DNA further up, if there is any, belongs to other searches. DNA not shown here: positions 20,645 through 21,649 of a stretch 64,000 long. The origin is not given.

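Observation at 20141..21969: HExxH-motif gene next to tRNA-Pro, broken into five fragments that share a reading frame across TAA codons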

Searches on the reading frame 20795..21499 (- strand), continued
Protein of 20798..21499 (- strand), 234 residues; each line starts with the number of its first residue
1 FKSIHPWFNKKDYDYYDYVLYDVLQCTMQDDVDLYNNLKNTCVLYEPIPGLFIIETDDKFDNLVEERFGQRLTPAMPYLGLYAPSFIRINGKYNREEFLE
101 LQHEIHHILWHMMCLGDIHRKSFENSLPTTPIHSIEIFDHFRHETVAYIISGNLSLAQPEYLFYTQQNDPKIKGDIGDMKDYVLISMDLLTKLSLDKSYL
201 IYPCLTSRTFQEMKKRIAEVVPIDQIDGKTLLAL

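Call 44: find_encoding_contigs(protein=P0014, flank=4000, max_places=1)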
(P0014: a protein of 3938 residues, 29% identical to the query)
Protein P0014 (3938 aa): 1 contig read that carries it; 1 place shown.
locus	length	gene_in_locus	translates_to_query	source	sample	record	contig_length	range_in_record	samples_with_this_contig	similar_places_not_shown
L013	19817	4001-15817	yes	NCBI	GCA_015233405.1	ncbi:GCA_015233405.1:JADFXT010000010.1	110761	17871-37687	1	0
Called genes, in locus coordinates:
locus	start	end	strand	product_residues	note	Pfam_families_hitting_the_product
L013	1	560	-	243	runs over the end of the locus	-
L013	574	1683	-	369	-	PF03739:LptF_LptG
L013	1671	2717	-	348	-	PF03739:LptF_LptG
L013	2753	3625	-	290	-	PF18912:DZR_2 (faint), PF00156:Pribosyltran (faint), PF14681:UPRTase (weak)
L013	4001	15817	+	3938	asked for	PF14559:TPR_19 (faint), PF00069:Pkinase (weak), PF13181:TPR_8 (faint), PF00515:TPR_1, PF07719:TPR_2 (weak), PF13371:TPR_9 (weak), PF13414:TPR_11, PF13424:TPR_12 (weak), +3 more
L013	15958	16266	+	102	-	-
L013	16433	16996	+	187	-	PF00156:Pribosyltran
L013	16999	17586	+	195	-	PF02545:Maf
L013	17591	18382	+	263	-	PF01435:Peptidase_M48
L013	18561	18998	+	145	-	PF02643:DUF192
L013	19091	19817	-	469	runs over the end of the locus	PF01134:GIDA (weak), PF03486:HI0933_like (faint), PF07992:Pyr_redox_2, PF12831:FAD_oxidored, PF13450:NAD_binding_8 (weak), PF13738:Pyr_redox_3 (weak), PF00070:Pyr_redox, PF02852:Pyr_redox_dim, +1 more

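Call 45: predict_structure(alignment_id=A3)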
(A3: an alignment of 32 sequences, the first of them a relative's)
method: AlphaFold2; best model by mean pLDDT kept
length: 523 residues; sequences in the alignment: 32
mean_pLDDT: 92.2   pTM: 0.86
mean pLDDT of the five models: 92.2, 91.6, 91.5, 90.6, 90.3
residues with pLDDT >= 90: 455; 70-90: 39; 50-70: 8; < 50: 21
segments of 3 or more residues with pLDDT < 50: 1-21
pLDDT, mean of each block of 10 residues (from residue 1): 39 42 69 95 96 91 96 94 95 97 97 95 97 95 96 95 90 93 85 78 94 96 91 98 98 94 97 98 97 96 97 98 96 96 92 97 97 95 97 94 96 96 98 94 95 95 97 98 97 91 90 97 94
secondary structure, 60 per line:
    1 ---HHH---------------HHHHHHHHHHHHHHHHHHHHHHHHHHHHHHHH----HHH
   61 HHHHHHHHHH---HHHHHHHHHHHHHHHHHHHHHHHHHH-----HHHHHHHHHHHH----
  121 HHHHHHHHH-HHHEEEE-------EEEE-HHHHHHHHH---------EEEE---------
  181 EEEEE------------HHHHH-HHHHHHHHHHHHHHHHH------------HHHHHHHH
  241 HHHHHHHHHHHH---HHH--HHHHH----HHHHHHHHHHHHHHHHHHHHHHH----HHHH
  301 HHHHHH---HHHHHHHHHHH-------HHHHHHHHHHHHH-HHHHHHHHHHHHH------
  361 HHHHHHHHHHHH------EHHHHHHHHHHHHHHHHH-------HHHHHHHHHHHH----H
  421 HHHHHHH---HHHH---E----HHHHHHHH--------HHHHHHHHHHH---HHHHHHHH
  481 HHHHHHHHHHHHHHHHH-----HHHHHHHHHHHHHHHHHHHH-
elements in order: H22-53 H58-70 H74-99 H105-116 H121-129 E134-137 E145-148 H150-158 E168-171 E181-185 H198-202 H204-220 H233-252 H261-265 H270-292 H297-306 H310-320 H328-340 H342-354 H361-372 H380-396 H404-415 H420-427 H431-434 H443-450 H459-469 H473-497 H503-522
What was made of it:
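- The ATG lies downstream of the first helices that pack on the domain in full-length members (call 45).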

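Call 48: fold_search(model_id=the predicted structure, library=pdb)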
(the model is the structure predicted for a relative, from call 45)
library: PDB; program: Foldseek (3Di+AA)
matches with E <= 10: 256; with E <= 0.001: 0
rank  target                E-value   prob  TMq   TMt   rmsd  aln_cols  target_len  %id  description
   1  8cwy_A                1.1e-01  0.28  0.14  0.15  19.5       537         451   15  Accurate computational design of genetically encoded 3D protein crystals (released 2023-11-01)
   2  5e6p_A                1.6e-01  0.11  0.10  0.10  27.5       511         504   12  PlexinB2 cytoplasmic region/PDZ-RhoGEF PDZ domain complex (released 2015-11-18)
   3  7pub_DG               1.8e-01  0.11  0.11  0.11  19.8       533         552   12  Late assembly intermediate of the Trypanosoma brucei mitoribosomal small subunit (released 2022-05-04)
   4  8csp_4                4.3e-01  0.16  0.16  0.15  18.1       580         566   12  Human mitochondrial small subunit assembly intermediate (State A) (released 2022-12-14)
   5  3msv_A                5.3e-01  0.10  0.11  0.15  22.0       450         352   13  The hypoxic regulator of sterol synthesis Nro1 is a nuclear import adaptor (released 2011-04-20)
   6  3msv_B                5.7e-01  0.08  0.11  0.14  21.1       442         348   12  The hypoxic regulator of sterol synthesis Nro1 is a nuclear import adaptor (released 2011-04-20)
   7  6x2u_C                6.8e-01  0.16  0.19  0.13  19.7       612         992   10  Crystal Structure of PKINES peptide bound to CRM1 (released 2020-07-01)
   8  6m60_C                9.0e-01  0.16  0.21  0.14  17.5       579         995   10  Plumbagin in complex with CRM1#-Ran-RanBP1 (released 2021-06-09)
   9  6qh6_A                9.0e-01  0.10  0.15  0.14  18.9       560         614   10  AP2 clathrin adaptor core with two cargo peptides in open+ conformation (released 2019-09-04)
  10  8a22_AM               9.8e-01  0.10  0.13  0.15  19.3       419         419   13  Structure of the mitochondrial ribosome from Polytomella magna (released 2022-11-16)
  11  9i05_Xv               1.1e+00  0.12  0.12  0.14  16.7       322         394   14  Cryo-EM structure of the large subunit of the mitochondrial ribosome from Toxoplasma gondii (released 2025-06-11)
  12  6q6g_O                1.1e+00  0.08  0.12  0.10  22.8       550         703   11  Cryo-EM structure of the APC/C-Cdc20-Cdk2-cyclinA2-Cks2 complex, the D1 box class (released 2019-09-11)
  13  7cnd_C                1.2e+00  0.15  0.21  0.14  20.2       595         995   10  NCI-1 in complex with CRM1-Ran-RanBP1 (released 2021-06-09)
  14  7vpq_E                1.2e+00  0.10  0.13  0.09  22.0       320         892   10  Structures of a deltacoronavirus spike protein bound to porcine and human receptors indicate the risk of virus adaptat (released 2022-03-16)
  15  5lmf_B                1.2e+00  0.09  0.12  0.17  19.9       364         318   11  Structure of C-terminal domain from S. cerevisiae Pat1 decapping activator bound to Dcp2 HLM3 peptide (region 484-500) (released 2017-08-16)
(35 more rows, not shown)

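Call 54: find_encoding_contigs(protein=P0005, flank=10000, max_places=3)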
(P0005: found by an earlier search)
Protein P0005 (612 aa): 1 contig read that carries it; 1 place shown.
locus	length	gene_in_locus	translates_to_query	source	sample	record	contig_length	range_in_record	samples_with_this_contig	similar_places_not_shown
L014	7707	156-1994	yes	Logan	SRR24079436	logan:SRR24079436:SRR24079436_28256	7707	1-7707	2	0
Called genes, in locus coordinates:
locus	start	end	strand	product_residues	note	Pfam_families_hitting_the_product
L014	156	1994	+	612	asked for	-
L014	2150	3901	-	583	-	-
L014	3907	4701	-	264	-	-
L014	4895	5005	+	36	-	-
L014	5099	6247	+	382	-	PF00712:DNA_pol3_beta, PF02767:DNA_pol3_beta_2, PF02768:DNA_pol3_beta_3 (weak)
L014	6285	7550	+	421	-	-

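Call 55: predict_structure(alignment_id=A4)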
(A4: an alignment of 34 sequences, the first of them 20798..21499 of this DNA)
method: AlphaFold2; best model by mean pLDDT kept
length: 234 residues; sequences in the alignment: 34
mean_pLDDT: 86.1   pTM: 0.83
mean pLDDT of the five models: 86.1, 85.7, 84.5, 84.2, 84.2
residues with pLDDT >= 90: 116; 70-90: 90; 50-70: 28; < 50: 0
segments of 3 or more residues with pLDDT < 50: none
pLDDT, mean of each block of 10 residues (from residue 1): 59 71 74 84 87 91 88 90 89 76 94 91 68 83 97 94 85 92 96 96 96 96 89 79
secondary structure, 60 per line:
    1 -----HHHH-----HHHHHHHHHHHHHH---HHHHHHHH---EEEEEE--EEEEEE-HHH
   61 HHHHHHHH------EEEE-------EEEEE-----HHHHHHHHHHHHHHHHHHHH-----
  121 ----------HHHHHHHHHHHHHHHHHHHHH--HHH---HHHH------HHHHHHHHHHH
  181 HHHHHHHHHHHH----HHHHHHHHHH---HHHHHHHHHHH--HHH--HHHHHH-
elements in order: H6-9 H15-28 H32-39 E43-48 E51-56 H58-68 E75-78 E86-90 H96-115 H131-151 H160-163 H170-192 H197-206 H210-220 H228-233
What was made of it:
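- On Zincin / gluzincin metallopeptidases: The window domain has the same layout (call 55).
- Closest known: Gluzincin-type zinc metallopeptidases. Same: An invariant Glu sits in the next long helix, about 35 residues on (calls 45, 55).
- Models are confident: full-length homologue pLDDT 92.2, pTM 0.86 (call 45); window domain pLDDT 86.1, pTM 0.83 (call 55). The 234-aa stretch folds as a compact domain in the model, pTM 0.83 (call 55).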

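Call 57: fold_search(model_id=the predicted structure, library=pdb)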
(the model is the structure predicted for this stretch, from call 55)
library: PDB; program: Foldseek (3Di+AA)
matches with E <= 10: 253; with E <= 0.001: 0
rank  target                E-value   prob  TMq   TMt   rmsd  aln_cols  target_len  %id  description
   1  7w8s_A                1.4e-01  0.41  0.23  0.10  17.1       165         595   19  Structure of SARS-CoV-2 spike receptor-binding domain Y453F mutation complexed with American mink ACE2 (released 2022-08-17)
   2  8u0t_A                1.6e-01  0.25  0.23  0.09  17.6       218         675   15  PRD-0038 RBD bound to Rhinolophus alcyone ACE2 (local refinement) (released 2023-12-06)
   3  9kra_B                1.6e-01  0.20  0.23  0.11  17.9       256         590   14  The RBD of HKU5 complex with Pipistrellus abramus ACE2 (released 2025-11-05)
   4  7wpo_A                2.3e-01  0.44  0.23  0.09  16.1       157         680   16  Structure of NeoCOV RBD binding to Bat37 ACE2 (released 2022-11-30)
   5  8woy_A                2.3e-01  0.33  0.22  0.10  19.5       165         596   18  Cryo-EM structure of SARS-CoV-2 Omicron BA.4/5 RBD in complex with rabbit ACE2 (local refinement) (released 2023-12-13)
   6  7yv8_A                2.3e-01  0.28  0.22  0.10  19.5       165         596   18  Cryo-EM structure of SARS-CoV-2 Omicron BA.2 RBD in complex with golden hamster ACE2 (local refinement) (released 2023-07-19)
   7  7wpz_A                2.5e-01  0.15  0.23  0.10  18.6       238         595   13  Structure of PDF-2180-COV RBD binding to Bat37 ACE2 (released 2022-11-30)
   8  8zwe_B                2.6e-01  0.12  0.21  0.11  19.0       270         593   12  Cryo-EM structure of MRCoV RBD in complex with mink ACE2 (released 2025-03-12)
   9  7y75_A                3.2e-01  0.23  0.22  0.08  18.0       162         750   18  SIT1-ACE2-BA.2 RBD (released 2022-11-30)
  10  5lbp                  3.2e-01  0.09  0.14  0.16  18.4       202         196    9  Oceanobacillus iheyensis macrodomain mutant N30A (released 2017-05-03)
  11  7wld_S                3.2e-01  0.09  0.16  0.09  20.6       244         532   11  Cryo-EM structure of the human glycosylphosphatidylinositol transamidase complex at 2.53 Angstrom resolution (released 2022-04-27)
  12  9krb_B                3.4e-01  0.30  0.23  0.10  17.9       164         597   18  The RBD of HKU5 complex with Pitta sordida ACE2 (released 2025-11-05)
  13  8xzd_A                3.4e-01  0.21  0.22  0.10  16.9       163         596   19  The structure of fox ACE2 and Omicron BF.7 RBD complex (released 2024-06-12)
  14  9kwy_A                3.4e-01  0.16  0.21  0.10  19.3       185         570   17  Cryo-EM structure of SARS-CoV-2 RBD in complex with ACE2 and mAb 1C4 (released 2026-03-18)
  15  9e0i_A                3.6e-01  0.18  0.20  0.09  18.3       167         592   19  Structure of the HKU5-19s RBD bound to the Bos taurus ACE2 receptor (released 2025-02-19)
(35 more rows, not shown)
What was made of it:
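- On Zincin / gluzincin metallopeptidases: Foldseek against PDB gave a best E of 0.1-0.14 (calls 48, 57).
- Closest known: Gluzincin-type zinc metallopeptidases. Same: The weak top Foldseek PDB hits for the domain are gluzincins: ACE2, DPP III and aminopeptidase N (call 57).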

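Call 60: search_protein_families(library=pfam, proteins=[P0014, P0035, P0038, P0039], max_evalue=0.0001)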
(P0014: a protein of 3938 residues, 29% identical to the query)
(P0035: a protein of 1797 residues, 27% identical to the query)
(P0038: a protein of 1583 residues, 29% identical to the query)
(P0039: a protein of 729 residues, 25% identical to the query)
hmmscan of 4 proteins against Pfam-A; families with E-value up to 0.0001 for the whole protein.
P0014 (3938 aa): 12 families
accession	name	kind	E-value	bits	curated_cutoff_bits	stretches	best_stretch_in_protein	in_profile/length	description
PF13414.12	TPR_11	-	2.8e-27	94.6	26.8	2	2848-2884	4-40/42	TPR repeat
PF00515.34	TPR_1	-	6.2e-19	67.4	27.8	1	2872-2903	1-32/34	Tetratricopeptide repeat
PF13431.12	TPR_17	-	9.1e-19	66.6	24.4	0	2826-2858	1-33/34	Tetratricopeptide repeat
PF07719.23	TPR_2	-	1.1e-15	56.8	27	1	2872-2904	1-33/34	Tetratricopeptide repeat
PF13181.12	TPR_8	-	8.4e-12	44.7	25.7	0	2872-2904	1-33/34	Tetratricopeptide repeat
PF13432.12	TPR_16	-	7.3e-10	39.6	32.7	0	2818-2872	11-65/65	Tetratricopeptide repeat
PF13424.12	TPR_12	-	1.1e-08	35.6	30.1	1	2840-2900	5-73/77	Tetratricopeptide repeat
PF14559.12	TPR_19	-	1.7e-08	35.1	25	0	2849-2892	2-45/68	Tetratricopeptide repeat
PF13428.12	TPR_14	-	7.6e-07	29.7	23.5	0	2873-2913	2-42/44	Tetratricopeptide repeat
PF13371.12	TPR_9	-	9.9e-07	29.1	35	1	2846-2904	3-61/73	Tetratricopeptide repeat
PF00069.31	Pkinase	-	5.9e-06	26.3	31.7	1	843-975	68-183/263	Protein kinase domain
PF00381.24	PTS-HPr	-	2.7e-05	24.6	23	1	431-503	2-69/81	PTS HPr component phosphorylation site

P0035 (1797 aa): 4 families
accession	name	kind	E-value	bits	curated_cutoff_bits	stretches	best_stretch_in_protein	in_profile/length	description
PF18760.7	ART-PolyVal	-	1.8e-09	38.9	31.2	1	1079-1127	2-45/140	ADP-Ribosyltransferase in polyvalent proteins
PF08241.18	Methyltransf_11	-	4.9e-08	33.9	21.2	1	1466-1560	1-95/95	Methyltransferase domain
PF13649.12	Methyltransf_25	-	7.2e-07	30.3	27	1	1465-1556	1-97/97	Methyltransferase domain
PF13847.12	Methyltransf_31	-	1.2e-05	25.4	27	0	1462-1564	4-113/145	Methyltransferase domain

P0038 (1583 aa): 0 families

P0039 (729 aa): 0 families
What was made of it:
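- The family domain co-occurs with ART-PolyVal and a methyltransferase in one 1797-aa protein, P0035 (call 60).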

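Call 67: fold_search(model_id=the predicted structure, library=viral)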
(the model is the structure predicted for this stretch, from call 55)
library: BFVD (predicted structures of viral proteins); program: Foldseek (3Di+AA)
matches with E <= 10: 288; with E <= 0.001: 0
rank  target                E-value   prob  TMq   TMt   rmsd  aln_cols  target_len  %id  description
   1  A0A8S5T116            2.8e-02  0.30  0.18  0.12  16.1       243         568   11  Uncharacterized protein [Myoviridae sp. ctWb16]
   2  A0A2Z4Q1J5            3.1e-02  0.92  0.21  0.37  10.8       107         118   19  (no name in the UniProt tables at hand)
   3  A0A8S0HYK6            3.8e-02  0.44  0.21  0.22  12.6       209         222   11  (no name in the UniProt tables at hand)
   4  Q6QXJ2                4.3e-02  0.21  0.17  0.10  15.8       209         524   12  ORF132 [Agrotis segetum granulosis virus]
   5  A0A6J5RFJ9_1          7.7e-02  0.30  0.21  0.07  14.2       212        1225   10  Large polyvalent protein associated domain-containing protein [uncultured Caudovirales phage]
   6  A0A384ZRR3            8.2e-02  0.77  0.21  0.29   7.0        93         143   10  Uncharacterized protein [Escherichia phage C130_2]
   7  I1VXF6                8.2e-02  0.30  0.23  0.21  13.0       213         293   14  (no name in the UniProt tables at hand)
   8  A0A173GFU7            1.5e-01  0.13  0.18  0.19  14.2       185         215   13  Uncharacterized protein [Erwinia phage vB_EamM_Deimos-Minion]
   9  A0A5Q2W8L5            1.7e-01  0.44  0.27  0.36  12.7       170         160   18  (no name in the UniProt tables at hand)
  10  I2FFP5                2.1e-01  0.12  0.17  0.10  15.4       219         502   12  p55 C-terminal domain-containing protein [Emaravirus fici]
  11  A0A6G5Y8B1            2.2e-01  0.33  0.23  0.34  13.1       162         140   17  (no name in the UniProt tables at hand)
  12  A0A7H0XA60            2.2e-01  0.11  0.15  0.21  12.5       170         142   14  (no name in the UniProt tables at hand)
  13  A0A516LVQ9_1          2.3e-01  0.10  0.18  0.06  17.1       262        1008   11  (no name in the UniProt tables at hand)
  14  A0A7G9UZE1            3.2e-01  0.28  0.13  0.30  10.9        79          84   14  Uncharacterized protein [Gordonia Phage Sephiroth]
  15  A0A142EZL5            3.5e-01  0.12  0.18  0.08  12.3       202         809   15  (no name in the UniProt tables at hand)
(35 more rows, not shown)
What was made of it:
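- Closest known: Enzymatic modules of 'polyvalent proteins' of phages and conjugative elements. Same: One BFVD near-hit is a 'large polyvalent protein associated domain' protein (E 0.077, call 67).
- Tried and rejected: Foldseek against PDB (full-length and domain) and against BFVD: nothing significant (calls 48, 57, 67).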

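Call 73: list_cluster_members(proteins=[P0021, P0024, P0026, P0031, P0032, P0034, P0036, P0042, P0049, P0038])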
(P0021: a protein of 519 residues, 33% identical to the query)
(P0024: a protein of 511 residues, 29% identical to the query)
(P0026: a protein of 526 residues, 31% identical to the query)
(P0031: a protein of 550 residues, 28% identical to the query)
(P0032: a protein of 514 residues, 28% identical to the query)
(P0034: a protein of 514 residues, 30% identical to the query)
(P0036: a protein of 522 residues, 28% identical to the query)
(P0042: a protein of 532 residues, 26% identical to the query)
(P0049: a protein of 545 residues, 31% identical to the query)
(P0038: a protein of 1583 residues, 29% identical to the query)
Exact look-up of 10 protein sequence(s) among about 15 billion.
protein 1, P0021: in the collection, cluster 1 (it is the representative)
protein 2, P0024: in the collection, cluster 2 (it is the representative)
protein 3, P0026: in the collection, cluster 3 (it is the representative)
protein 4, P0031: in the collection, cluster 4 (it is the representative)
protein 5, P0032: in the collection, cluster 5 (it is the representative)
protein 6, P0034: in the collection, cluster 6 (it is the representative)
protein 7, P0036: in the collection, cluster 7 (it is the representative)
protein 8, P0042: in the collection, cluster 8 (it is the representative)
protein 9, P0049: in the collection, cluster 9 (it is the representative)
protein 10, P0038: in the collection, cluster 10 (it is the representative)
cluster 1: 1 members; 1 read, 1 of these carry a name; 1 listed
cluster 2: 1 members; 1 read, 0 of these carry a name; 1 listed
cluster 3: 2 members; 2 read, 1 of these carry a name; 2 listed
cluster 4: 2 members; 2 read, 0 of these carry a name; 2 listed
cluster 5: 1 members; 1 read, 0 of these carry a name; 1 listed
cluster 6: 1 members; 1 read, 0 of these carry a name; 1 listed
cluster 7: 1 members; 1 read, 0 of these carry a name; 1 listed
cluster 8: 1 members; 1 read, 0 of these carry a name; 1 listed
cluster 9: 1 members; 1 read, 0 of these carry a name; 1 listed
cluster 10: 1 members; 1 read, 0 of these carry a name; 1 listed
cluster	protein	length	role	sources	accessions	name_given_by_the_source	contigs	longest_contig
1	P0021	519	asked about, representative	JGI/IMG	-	hypothetical protein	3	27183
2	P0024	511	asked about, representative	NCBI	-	-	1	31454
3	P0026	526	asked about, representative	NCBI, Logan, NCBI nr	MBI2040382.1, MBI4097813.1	hypothetical protein HYT18_04900 [Candidatus Microgenomates bacterium] | hypothetical protein [Candidatus Microgenomates bacterium]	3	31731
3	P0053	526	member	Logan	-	-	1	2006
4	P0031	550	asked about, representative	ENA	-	-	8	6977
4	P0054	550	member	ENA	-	-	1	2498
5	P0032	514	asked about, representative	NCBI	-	-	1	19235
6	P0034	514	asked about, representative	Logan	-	-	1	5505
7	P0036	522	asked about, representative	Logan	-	-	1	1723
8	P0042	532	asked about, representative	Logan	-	-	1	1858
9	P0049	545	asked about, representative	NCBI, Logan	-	-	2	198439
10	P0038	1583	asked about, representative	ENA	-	-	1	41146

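Call 74: find_encoding_contigs(protein=P0026, flank=6000, max_places=1)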
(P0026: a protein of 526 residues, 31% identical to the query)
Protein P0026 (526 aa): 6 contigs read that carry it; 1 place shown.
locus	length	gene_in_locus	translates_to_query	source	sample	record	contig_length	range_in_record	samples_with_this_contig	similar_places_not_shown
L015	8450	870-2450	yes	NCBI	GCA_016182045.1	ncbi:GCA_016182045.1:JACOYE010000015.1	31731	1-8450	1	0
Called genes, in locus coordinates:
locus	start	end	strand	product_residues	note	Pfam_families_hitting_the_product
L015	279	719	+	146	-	-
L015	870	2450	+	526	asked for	-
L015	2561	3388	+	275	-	-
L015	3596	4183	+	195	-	-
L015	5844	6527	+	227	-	PF05552:MS_channel_1st_1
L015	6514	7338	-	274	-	PF00480:ROK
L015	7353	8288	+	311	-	PF03446:NAD_binding_2, PF03807:F420_oxidored, PF00393:6PGD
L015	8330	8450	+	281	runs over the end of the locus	-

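Call 75: find_encoding_contigs(protein=P0049, flank=6000, max_places=1)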
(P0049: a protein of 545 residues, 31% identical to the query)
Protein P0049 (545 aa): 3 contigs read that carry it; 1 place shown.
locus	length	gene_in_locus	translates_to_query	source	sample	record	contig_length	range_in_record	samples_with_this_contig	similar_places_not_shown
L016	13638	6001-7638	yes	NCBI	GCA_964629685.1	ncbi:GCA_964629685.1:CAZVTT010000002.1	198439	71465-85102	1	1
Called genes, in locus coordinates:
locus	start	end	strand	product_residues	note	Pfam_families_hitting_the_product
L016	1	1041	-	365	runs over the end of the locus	-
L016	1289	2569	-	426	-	PF00989:PAS (weak), PF13426:PAS_9 (faint), PF00512:HisKA, PF02518:HATPase_c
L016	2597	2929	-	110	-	PF01035:DNA_binding_1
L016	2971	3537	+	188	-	PF01812:5-FTHF_cyc-lig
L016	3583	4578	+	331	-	PF00303:Thymidylat_synt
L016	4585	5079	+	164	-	PF00186:DHFR_1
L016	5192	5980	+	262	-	PF00194:Carb_anhydrase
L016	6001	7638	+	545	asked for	-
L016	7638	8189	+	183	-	PF01641:SelR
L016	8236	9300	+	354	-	PF02129:Peptidase_S15 (faint), PF12740:PETase (weak), PF00561:Abhydrolase_1, PF12146:Hydrolase_4, PF12697:Abhydrolase_6, PF00326:Peptidase_S9 (weak), PF08840:BAAT_C (weak)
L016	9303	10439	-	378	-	PF13529:Peptidase_C39_2, PF13371:TPR_9 (faint), PF13432:TPR_16 (faint), PF07719:TPR_2 (faint), PF13181:TPR_8 (faint)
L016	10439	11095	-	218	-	PF01520:Amidase_3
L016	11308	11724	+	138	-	-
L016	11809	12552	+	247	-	PF00376:MerR, PF13411:MerR_1, PF07739:TipAS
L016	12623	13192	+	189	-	-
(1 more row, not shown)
